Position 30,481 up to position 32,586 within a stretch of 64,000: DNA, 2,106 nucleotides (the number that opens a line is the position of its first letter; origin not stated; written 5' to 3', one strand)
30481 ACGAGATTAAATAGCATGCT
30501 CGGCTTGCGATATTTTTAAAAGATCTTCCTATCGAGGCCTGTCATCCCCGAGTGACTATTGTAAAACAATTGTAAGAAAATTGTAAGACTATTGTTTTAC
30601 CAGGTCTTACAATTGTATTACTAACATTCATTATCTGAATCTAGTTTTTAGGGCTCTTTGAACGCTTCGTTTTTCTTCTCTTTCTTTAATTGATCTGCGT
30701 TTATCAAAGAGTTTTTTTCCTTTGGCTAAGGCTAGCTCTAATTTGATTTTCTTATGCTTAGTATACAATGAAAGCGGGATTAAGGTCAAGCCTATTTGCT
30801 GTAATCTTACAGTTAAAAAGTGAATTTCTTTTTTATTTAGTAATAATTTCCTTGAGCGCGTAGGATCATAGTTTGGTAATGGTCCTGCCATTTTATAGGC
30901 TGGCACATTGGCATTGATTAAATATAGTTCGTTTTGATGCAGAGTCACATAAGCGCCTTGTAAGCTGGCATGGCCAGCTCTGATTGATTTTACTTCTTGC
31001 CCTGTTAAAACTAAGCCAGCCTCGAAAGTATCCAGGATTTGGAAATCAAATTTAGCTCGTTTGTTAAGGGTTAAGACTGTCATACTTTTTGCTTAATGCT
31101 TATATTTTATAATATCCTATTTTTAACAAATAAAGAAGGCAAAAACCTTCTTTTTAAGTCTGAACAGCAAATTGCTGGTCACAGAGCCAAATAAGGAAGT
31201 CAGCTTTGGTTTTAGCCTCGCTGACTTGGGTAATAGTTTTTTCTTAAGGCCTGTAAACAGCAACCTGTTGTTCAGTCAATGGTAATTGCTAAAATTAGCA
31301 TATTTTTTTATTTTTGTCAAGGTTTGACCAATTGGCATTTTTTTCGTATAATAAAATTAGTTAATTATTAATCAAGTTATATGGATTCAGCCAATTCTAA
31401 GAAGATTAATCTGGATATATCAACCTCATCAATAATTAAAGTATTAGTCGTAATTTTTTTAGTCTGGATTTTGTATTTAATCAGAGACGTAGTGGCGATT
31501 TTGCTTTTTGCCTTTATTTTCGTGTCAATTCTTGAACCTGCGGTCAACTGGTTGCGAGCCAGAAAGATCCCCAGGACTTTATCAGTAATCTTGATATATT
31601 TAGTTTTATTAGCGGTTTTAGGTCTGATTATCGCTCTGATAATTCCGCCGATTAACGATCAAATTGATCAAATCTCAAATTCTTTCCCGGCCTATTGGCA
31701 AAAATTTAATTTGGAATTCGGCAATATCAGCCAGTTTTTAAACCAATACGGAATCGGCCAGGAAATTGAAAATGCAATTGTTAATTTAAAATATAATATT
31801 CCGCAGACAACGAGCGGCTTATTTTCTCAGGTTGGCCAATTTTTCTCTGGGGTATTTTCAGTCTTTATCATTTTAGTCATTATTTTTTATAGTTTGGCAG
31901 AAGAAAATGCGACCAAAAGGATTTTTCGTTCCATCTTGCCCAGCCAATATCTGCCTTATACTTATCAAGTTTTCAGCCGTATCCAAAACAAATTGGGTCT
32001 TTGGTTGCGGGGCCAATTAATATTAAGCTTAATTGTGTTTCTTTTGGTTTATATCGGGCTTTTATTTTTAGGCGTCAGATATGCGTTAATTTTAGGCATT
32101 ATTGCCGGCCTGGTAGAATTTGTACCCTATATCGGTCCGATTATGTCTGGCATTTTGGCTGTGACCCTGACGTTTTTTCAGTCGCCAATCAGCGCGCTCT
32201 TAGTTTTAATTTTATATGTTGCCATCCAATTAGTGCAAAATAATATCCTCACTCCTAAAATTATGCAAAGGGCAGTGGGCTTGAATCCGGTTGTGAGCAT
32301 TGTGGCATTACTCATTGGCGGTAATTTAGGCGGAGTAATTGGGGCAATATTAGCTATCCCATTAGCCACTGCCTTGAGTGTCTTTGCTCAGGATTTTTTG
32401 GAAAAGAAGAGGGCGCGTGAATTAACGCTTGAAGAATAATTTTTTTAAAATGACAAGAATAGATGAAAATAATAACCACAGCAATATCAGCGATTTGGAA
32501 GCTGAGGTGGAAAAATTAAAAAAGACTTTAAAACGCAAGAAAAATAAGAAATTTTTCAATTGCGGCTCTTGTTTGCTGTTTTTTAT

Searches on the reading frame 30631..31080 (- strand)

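Call 49: search_protein_families(library=pfam, proteins=[window:30631-31080:-], max_evalue=0.001)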
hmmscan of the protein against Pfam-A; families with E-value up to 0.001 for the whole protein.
window:30631-31080:- (149 aa): 1 family
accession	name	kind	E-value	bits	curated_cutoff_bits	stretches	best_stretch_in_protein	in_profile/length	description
PF01668.23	SmpB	-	7.6e-53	178.7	27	1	5-145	3-142/143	SmpB protein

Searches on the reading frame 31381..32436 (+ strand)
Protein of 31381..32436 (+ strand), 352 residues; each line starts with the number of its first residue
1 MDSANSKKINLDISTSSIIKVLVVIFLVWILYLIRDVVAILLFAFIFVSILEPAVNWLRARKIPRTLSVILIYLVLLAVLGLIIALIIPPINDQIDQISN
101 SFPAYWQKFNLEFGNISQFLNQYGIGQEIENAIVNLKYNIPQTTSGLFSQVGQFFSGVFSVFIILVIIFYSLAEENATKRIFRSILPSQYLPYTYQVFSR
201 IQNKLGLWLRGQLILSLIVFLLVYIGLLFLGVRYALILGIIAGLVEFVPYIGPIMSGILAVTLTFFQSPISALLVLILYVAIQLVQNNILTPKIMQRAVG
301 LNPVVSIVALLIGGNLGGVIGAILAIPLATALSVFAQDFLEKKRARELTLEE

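Call 49: search_protein_families(library=pfam, proteins=[window:31381-32436:+], max_evalue=0.001)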
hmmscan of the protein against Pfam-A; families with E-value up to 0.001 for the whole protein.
window:31381-32436:+ (352 aa): 1 family
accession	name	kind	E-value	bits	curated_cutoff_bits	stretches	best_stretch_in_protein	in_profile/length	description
PF01594.21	AI-2E_transport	-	1.2e-66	225.6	34.3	1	21-338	4-325/327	AI-2E family transporter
